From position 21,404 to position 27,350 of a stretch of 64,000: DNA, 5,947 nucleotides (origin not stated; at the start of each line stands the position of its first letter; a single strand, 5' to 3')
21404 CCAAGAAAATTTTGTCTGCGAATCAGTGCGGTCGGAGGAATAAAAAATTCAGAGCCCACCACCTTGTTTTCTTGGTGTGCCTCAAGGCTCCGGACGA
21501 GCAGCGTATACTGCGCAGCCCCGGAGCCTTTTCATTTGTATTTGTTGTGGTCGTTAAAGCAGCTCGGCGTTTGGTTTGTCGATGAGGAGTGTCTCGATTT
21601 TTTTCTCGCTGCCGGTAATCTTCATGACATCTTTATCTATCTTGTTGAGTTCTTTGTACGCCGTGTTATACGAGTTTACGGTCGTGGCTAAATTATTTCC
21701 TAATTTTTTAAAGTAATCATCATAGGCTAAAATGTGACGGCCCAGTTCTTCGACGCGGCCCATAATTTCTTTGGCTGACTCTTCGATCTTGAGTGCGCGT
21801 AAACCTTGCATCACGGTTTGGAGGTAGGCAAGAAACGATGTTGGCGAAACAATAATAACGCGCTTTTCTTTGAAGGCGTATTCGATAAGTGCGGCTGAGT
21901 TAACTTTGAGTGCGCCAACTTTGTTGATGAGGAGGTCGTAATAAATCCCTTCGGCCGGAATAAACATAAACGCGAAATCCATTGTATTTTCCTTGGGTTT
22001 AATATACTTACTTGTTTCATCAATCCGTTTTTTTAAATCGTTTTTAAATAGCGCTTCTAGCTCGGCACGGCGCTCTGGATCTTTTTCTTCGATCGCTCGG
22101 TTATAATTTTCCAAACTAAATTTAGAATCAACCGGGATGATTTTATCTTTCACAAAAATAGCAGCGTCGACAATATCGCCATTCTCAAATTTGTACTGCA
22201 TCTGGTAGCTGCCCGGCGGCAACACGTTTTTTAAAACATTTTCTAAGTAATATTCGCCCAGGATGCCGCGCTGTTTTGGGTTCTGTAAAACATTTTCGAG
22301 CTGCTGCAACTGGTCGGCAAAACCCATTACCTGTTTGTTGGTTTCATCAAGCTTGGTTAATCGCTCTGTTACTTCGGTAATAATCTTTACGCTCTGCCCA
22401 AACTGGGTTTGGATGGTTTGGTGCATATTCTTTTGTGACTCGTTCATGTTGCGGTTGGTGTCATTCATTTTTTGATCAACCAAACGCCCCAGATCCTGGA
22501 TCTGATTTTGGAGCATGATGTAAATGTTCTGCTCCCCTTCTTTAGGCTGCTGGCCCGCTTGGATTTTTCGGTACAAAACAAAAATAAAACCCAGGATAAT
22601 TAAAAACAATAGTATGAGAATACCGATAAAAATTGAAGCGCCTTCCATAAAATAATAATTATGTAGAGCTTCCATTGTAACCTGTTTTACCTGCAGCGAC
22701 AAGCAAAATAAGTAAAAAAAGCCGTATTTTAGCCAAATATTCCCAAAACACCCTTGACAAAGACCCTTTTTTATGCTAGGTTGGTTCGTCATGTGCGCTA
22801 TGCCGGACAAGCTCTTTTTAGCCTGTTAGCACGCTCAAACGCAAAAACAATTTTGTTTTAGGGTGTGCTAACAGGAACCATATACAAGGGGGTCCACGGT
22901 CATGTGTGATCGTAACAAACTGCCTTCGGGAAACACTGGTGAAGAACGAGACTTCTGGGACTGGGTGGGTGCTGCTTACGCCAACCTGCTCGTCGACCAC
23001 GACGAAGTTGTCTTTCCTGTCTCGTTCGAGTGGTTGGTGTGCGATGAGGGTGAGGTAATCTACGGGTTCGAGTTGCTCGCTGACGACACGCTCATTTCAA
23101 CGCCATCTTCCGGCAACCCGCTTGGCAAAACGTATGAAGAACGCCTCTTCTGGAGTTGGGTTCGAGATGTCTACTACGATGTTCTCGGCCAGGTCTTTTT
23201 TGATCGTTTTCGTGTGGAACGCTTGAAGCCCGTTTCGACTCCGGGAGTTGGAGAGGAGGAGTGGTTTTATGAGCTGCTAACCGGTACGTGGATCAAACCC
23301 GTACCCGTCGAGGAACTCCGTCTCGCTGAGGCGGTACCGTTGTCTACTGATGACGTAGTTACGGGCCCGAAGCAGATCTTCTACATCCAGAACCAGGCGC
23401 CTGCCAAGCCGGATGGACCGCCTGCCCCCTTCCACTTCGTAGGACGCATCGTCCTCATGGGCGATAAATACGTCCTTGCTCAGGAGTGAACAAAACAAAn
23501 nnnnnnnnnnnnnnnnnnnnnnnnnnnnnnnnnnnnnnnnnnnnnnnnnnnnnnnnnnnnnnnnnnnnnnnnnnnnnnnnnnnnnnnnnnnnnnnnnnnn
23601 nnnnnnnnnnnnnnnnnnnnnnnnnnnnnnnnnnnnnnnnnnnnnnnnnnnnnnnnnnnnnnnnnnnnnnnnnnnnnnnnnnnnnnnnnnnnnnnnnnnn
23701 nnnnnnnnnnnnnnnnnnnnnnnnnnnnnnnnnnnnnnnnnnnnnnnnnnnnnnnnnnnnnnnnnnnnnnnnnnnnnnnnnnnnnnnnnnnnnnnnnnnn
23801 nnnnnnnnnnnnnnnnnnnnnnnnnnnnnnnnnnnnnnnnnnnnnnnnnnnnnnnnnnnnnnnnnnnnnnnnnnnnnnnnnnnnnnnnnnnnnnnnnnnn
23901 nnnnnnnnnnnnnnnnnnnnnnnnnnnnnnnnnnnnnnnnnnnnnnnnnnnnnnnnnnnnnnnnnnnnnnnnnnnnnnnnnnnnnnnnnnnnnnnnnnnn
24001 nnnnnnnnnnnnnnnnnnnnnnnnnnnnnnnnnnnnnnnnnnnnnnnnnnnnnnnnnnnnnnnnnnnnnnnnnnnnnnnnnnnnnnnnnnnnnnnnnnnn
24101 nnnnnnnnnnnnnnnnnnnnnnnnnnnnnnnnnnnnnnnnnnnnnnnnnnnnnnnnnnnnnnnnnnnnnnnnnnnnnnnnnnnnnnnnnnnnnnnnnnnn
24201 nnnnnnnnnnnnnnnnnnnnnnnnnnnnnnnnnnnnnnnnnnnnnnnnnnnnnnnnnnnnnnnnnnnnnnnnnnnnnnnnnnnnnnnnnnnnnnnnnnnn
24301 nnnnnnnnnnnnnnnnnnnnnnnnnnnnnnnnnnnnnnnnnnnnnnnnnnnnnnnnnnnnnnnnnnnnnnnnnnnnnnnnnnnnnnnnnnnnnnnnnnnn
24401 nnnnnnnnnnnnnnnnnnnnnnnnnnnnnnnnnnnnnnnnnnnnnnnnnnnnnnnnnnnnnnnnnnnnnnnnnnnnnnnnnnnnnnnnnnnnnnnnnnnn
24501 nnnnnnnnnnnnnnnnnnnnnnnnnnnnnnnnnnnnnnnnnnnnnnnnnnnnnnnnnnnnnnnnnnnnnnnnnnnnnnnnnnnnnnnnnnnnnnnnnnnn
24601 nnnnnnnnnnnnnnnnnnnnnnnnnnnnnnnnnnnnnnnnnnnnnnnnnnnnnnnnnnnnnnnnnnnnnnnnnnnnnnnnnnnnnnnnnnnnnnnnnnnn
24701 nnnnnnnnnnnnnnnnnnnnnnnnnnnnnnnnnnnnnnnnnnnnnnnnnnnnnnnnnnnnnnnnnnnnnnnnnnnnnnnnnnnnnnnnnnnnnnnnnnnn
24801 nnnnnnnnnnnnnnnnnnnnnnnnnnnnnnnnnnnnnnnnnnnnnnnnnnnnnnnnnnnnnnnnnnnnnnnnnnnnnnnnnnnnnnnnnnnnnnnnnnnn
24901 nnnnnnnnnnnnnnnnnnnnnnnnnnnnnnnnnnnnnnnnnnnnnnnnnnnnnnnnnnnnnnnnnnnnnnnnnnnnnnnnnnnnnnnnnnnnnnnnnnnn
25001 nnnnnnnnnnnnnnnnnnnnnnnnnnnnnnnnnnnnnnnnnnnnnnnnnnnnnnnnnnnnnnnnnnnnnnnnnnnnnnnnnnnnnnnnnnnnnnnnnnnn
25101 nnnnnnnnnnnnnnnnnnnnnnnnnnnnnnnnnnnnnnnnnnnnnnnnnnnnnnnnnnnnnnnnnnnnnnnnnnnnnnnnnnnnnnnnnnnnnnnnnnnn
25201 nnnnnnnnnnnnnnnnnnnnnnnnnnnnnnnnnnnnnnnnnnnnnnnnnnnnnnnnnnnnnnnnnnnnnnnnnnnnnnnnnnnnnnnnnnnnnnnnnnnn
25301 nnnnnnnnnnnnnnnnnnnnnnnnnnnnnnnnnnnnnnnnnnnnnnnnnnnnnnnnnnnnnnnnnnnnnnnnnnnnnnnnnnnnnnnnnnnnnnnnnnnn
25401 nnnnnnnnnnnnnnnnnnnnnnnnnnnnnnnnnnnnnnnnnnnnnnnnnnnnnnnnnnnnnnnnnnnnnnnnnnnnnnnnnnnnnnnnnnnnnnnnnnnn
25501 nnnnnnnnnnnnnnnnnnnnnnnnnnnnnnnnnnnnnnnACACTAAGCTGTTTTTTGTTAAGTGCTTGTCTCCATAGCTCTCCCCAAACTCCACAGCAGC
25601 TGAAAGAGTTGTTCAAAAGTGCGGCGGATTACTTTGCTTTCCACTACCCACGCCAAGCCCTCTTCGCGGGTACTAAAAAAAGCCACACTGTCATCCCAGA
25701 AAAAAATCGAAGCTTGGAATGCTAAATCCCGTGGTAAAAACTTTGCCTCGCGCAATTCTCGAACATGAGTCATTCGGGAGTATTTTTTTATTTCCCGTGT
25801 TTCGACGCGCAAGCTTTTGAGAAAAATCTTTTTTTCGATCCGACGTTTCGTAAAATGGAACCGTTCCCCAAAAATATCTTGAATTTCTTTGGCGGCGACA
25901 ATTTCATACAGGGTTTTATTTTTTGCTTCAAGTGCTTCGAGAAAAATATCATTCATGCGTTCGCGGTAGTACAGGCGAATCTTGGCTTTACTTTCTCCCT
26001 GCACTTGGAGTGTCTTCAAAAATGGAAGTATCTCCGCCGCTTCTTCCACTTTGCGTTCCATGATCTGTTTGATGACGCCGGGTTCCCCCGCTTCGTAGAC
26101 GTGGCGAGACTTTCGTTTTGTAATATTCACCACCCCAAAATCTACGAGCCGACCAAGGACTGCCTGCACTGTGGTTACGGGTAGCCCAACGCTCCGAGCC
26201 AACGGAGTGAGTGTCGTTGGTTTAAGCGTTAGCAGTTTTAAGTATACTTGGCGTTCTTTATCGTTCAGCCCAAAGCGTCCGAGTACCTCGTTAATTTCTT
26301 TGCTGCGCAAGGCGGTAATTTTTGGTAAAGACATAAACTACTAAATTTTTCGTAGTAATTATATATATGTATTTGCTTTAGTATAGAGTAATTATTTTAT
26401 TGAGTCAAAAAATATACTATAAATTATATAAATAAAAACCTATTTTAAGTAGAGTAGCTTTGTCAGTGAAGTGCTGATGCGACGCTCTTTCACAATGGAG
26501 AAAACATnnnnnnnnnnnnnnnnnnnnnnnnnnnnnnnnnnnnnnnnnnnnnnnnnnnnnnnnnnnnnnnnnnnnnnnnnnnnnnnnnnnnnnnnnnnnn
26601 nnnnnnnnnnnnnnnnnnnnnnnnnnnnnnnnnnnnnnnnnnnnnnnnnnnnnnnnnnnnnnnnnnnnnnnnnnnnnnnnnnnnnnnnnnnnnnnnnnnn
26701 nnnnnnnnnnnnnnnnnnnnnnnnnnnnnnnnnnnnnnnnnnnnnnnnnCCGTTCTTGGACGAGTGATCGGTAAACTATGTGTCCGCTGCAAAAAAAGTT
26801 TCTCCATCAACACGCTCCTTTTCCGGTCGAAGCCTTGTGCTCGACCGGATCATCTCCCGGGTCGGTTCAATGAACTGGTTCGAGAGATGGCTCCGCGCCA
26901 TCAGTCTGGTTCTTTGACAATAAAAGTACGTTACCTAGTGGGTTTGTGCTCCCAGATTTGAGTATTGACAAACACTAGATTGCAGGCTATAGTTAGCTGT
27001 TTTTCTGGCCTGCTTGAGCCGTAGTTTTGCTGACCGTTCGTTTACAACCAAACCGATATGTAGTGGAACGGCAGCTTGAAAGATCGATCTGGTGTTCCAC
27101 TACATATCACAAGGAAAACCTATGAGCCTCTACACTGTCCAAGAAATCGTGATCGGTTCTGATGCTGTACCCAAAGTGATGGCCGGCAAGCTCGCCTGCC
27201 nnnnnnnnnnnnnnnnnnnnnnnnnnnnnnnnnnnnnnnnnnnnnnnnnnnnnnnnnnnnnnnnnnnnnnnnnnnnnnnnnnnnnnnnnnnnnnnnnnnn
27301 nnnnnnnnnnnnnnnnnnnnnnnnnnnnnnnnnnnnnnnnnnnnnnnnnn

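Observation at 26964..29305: High-GC purine-salvage operon (yjjX ITPase - prs - apt) with a strong promoter and a structured leader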

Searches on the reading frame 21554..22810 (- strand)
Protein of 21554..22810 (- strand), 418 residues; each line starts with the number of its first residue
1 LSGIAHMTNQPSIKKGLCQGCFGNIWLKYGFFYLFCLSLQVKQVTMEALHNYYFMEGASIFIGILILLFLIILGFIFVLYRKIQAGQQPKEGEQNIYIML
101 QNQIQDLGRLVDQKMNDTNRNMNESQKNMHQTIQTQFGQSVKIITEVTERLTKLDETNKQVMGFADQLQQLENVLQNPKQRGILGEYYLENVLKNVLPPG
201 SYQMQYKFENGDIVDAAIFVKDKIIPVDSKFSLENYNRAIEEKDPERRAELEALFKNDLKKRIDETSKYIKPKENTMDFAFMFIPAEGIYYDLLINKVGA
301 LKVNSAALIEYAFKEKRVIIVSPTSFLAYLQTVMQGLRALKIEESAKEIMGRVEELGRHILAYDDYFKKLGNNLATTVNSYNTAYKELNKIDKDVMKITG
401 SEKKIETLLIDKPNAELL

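Call 12: search_protein_families(library=pfam, proteins=[window:21554-22810:-], max_evalue=0.001)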
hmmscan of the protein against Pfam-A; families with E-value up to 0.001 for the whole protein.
window:21554-22810:- (418 aa): 1 family
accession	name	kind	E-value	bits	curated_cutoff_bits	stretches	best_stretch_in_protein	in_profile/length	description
PF02646.22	RmuC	-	6.7e-54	183.4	26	1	119-406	7-282/291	RmuC family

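Call 53: list_cluster_members(proteins=[window:21554-22810:-, window:54458-55528:+, window:56244-58004:-, window:63047-63982:-, window:61893-63008:-, window:122-1246:-, window:4703-5983:-, window:16788-18035:-, window:25558-26334:-, L016:2734-3819:-])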
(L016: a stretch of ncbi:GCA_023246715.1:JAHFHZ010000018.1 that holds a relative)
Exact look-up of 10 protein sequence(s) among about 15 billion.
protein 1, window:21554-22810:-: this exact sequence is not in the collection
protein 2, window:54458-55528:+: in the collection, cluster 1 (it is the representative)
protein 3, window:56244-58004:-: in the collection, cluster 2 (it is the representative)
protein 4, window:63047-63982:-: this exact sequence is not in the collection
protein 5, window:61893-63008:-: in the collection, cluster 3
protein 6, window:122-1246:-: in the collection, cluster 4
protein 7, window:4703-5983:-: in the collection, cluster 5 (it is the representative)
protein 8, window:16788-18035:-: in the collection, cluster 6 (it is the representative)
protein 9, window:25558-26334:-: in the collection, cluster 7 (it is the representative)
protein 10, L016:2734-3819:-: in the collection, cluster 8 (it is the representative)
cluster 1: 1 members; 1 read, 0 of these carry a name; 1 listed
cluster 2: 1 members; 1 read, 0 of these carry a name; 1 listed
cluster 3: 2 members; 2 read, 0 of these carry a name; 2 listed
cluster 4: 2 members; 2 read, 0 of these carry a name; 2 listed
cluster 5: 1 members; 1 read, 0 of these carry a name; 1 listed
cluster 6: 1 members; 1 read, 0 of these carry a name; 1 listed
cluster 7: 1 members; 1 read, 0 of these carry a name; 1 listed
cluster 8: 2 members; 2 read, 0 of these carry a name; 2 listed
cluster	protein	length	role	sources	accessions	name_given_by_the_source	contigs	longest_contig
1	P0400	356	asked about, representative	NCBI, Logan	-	-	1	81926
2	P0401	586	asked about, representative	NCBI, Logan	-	-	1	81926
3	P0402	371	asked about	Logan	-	-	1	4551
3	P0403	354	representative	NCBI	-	-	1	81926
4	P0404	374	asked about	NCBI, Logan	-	-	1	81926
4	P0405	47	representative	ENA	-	-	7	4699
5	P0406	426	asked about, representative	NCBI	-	-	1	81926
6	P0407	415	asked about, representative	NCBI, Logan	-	-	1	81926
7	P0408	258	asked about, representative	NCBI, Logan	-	-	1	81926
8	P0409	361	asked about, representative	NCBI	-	-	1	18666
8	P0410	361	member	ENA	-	-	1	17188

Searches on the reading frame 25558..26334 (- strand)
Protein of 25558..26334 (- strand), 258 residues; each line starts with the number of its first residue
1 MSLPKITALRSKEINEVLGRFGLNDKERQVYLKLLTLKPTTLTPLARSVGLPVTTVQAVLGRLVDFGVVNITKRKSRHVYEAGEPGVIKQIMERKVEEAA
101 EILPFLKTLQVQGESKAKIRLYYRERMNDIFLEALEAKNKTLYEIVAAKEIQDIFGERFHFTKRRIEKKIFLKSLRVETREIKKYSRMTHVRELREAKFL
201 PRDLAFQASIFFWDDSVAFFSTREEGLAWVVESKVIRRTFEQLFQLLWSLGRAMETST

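Call 4: search_protein_families(library=pfam, proteins=[window:25558-26334:-], max_evalue=0.01)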
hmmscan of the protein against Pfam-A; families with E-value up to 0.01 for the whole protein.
window:25558-26334:- (258 aa): 1 family
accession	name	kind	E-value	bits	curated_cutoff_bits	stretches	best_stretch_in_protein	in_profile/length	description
PF01978.25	TrmB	-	2.7e-13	50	25.6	1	20-85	3-67/68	Sugar-specific transcriptional regulator TrmB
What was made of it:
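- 25558..26334 (-): TrmB-family winged-helix regulator (TrmB1), transcribed divergently from the operon side; candidate dedicated regulator of the module. Pfam TrmB, E 2.7e-13 (call 4).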

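Call 60: search_protein_families(library=ncbifam, proteins=[window:25558-26334:-], max_evalue=0.001)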
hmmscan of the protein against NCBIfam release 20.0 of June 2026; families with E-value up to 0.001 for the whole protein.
window:25558-26334:- (258 aa): 3 families
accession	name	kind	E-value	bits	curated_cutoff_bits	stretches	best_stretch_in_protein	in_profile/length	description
NF047390.1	TransRegTrmBL1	equivalog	1.8e-07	30.4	650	1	11-100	3-92/341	HTH-type sugar sensing transcriptional regulator TrmBL1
NF040939.2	trans_reg_lrs14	equivalog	4.3e-05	23.5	90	1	21-77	17-74/103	Lrs14 family HTH-type transcriptional regulator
NF053606.1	Sta1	subfamily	0.00012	22.2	80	1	21-80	16-81/100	Sta1 family transcriptional regulator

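Call 61: search_protein_families(library=padloc, proteins=[window:25558-26334:-], max_evalue=0.01)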
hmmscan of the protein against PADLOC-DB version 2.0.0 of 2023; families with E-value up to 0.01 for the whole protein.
window:25558-26334:- (258 aa): 2 families
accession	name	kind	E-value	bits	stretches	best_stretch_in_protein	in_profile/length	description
PDLC01438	Csa3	-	5.8e-06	24.5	1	23-181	145-292/305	"CAS-I,CAS-II,CAS-III,CAS-IV,CAS-V,CAS-VI; associated_signaling"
PDLC01858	CARF3--CARF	-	0.00063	17.7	1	21-78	140-193/204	-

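Call 99: predict_structure(alignment_id=A8)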
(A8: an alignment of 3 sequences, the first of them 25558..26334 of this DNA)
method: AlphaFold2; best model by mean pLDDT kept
length: 258 residues; sequences in the alignment: 3
mean_pLDDT: 62.2   pTM: 0.45
mean pLDDT of the five models: 62.2, 60.9, 52.9, 52.8, 52.7
residues with pLDDT >= 90: 26; 70-90: 68; 50-70: 88; < 50: 76
segments of 3 or more residues with pLDDT < 50: 1-9, 145-178, 188-207, 250-258
pLDDT, mean of each block of 10 residues (from residue 1): 37 69 79 89 93 90 78 88 76 59 52 63 65 65 44 29 36 46 52 45 48 74 64 74 58 40
secondary structure, 60 per line:
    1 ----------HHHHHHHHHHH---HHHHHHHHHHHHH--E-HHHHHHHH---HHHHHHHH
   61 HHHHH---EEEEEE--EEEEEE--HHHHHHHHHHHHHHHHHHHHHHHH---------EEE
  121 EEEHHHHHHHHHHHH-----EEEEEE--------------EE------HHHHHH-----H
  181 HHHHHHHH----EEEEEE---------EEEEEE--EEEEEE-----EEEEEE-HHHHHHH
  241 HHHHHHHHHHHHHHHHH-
elements in order: H11-21 H25-37 H42-49 H53-65 E69-74 E77-82 H85-108 E118-123 H124-135 E141-146 H169-174 H180-188 E193-198 E208-213 E216-221 E227-232 H234-257

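Call 101: fold_search(model_id=the predicted structure, library=pdb)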
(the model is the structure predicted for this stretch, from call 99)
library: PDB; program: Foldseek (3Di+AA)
matches with E <= 10: 1439; with E <= 0.001: 26
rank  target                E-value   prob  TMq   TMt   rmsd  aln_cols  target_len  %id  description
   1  5box_A                2.6e-08  1.00  0.27  0.27  29.2       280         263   14  Structure of TrmBL2, an archaeal chromatin protein, shows a novel mode of DNA binding. (released 2015-09-02)
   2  5bpd_D                3.1e-08  1.00  0.27  0.27  18.8       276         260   14  Structure of TrmBL2, an archaeal chromatin protein, shows a novel mode of DNA binding. (released 2015-09-02)
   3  5bpd_C                4.7e-08  1.00  0.28  0.27  19.2       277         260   16  Structure of TrmBL2, an archaeal chromatin protein, shows a novel mode of DNA binding. (released 2015-09-02)
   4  5bpi_D                6.3e-08  1.00  0.33  0.33  19.1       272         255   14  Structure of TrmBL2, an archaeal chromatin protein, shows a novel mode of DNA binding. (released 2015-09-02)
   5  5bqt_A                6.3e-08  1.00  0.28  0.27  27.7       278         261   15  Structure of TrmBL2, an archaeal chromatin protein, shows a novel mode of DNA binding. (released 2015-09-02)
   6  5bpd_B                9.0e-08  1.00  0.27  0.27  28.6       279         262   15  Structure of TrmBL2, an archaeal chromatin protein, shows a novel mode of DNA binding. (released 2015-09-02)
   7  5bpi_C                2.3e-07  1.00  0.28  0.28  18.9       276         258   15  Structure of TrmBL2, an archaeal chromatin protein, shows a novel mode of DNA binding. (released 2015-09-02)
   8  5bqt_B                2.8e-07  1.00  0.31  0.31  27.4       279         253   16  Structure of TrmBL2, an archaeal chromatin protein, shows a novel mode of DNA binding. (released 2015-09-02)
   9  3qph_A                3.2e-06  1.00  0.30  0.23  15.4       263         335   14  The three-dimensional structure of TrmB, a global transcriptional regulator of the hyperthermophilic archaeon Pyrococc (released 2012-05-30)
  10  3gfj                  2.9e-04  1.00  0.24  0.42  14.2       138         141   18  Crystal structure of the ST1710 mutant (R89A) protein (released 2009-08-25)
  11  2kko_MODEL_1_A        3.9e-04  1.00  0.25  0.54  13.2       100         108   21  Solution NMR structure of the homodimeric winged helix-turn-helix DNA-binding domain (fragment 1-100) Mb0332 f (released 2009-08-11)
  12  7l1i                  4.1e-04  1.00  0.26  0.39  16.4       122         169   21  Crystal structure of the MarR family transcriptional regulator from Acineotobacter baumannii bound to Indole 3 acetic ac (released 2022-02-09)
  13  3gfl                  4.4e-04  1.00  0.24  0.42  14.1       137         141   18  Crystal structure of the ST1710 mutant (R90A) protein (released 2009-08-25)
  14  7krh                  4.9e-04  1.00  0.26  0.45  16.6       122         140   21  Crystal structure of the MarR family transcriptional regulator from Variovorax paradoxus with S28A and R46A mutations (released 2021-12-01)
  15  2d1h_A                5.3e-04  1.00  0.30  0.68   2.9        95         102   25  Crystal structure of ST1889 protein from thermoacidophilic archaeon Sulfolobus tokodaii (released 2006-09-05)
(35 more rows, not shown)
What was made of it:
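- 25558..26334 (-): A low-confidence AF2 model best matches TrmBL2 and TrmB over its full length (calls 99, 101).
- Closest known: Archaeal TrmB/TrmBL2 regulators. Same: TrmBL2 and TrmB are the best structural hits (calls 4, 99, 101).
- Tried and rejected: It confirms a TrmB/TrmBL2-like architecture, but the C-terminal domain cannot be interpreted (calls 99, 101).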

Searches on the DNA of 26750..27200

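Call 7: search_rna_families(source=window, start=26750, end=27200, threshold=evalue, max_evalue=10)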
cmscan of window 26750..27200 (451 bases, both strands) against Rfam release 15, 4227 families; matches with E-value up to 10: 2.
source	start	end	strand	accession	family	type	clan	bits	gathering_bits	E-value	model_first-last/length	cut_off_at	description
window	27044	27118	-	RF00672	mir-190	Gene; miRNA;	CL00089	18.9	48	0.62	1-78/78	no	mir-190 microRNA precursor family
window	27057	27106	+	RF03857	mir-3129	Gene; miRNA;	-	14.7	90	5.3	1-82/82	no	mir-3129 microRNA precursor family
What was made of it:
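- On Known riboswitch or cis-regulatory RNA families (Rfam 15): In 26750-27200 at E up to 10 there are only two chance miRNA hits (call 7).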
